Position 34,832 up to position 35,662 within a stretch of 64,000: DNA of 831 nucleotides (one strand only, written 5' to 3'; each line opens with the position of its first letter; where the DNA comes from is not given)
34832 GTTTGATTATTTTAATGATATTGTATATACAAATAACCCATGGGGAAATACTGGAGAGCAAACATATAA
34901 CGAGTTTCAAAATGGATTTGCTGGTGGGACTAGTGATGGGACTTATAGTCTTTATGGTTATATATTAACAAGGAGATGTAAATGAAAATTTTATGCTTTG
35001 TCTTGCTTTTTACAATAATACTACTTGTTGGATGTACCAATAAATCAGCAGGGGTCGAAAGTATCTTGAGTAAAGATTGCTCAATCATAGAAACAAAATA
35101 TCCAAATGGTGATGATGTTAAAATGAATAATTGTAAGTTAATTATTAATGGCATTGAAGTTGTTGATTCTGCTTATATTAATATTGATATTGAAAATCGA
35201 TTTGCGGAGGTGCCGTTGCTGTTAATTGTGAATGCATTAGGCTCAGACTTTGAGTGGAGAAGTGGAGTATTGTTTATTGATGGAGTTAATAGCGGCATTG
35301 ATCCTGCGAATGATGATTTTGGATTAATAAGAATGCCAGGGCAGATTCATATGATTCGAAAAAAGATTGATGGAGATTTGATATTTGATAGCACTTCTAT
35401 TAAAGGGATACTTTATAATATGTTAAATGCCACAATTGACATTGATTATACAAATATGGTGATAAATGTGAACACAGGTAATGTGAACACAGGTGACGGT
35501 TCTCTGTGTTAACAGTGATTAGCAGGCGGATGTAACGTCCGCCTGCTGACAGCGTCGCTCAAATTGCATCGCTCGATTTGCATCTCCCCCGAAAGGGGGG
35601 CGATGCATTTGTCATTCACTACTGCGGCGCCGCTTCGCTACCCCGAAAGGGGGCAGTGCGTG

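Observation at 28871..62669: A single 21-bp-phased direct repeat marks six promoters, suggesting an agr/LytTR quorum-sensing regulon that includes both ICE-borne RHS toxins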

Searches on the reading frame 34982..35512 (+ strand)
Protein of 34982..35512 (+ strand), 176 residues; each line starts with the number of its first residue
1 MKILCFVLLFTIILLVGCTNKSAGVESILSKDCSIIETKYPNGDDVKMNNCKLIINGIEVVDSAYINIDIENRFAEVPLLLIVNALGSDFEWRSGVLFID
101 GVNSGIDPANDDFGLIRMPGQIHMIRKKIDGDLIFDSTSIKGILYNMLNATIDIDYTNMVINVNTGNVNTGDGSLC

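Call 8: search_protein_families(library=pfam, proteins=[window:34982-35512:+])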
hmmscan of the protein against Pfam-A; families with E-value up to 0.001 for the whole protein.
window:34982-35512:+ (176 aa): 0 families

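Call 64: search_protein_families(library=ncbifam, proteins=[window:34982-35512:+], max_evalue=0.01)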
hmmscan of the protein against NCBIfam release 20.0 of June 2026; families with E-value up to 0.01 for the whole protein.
window:34982-35512:+ (176 aa): 0 families
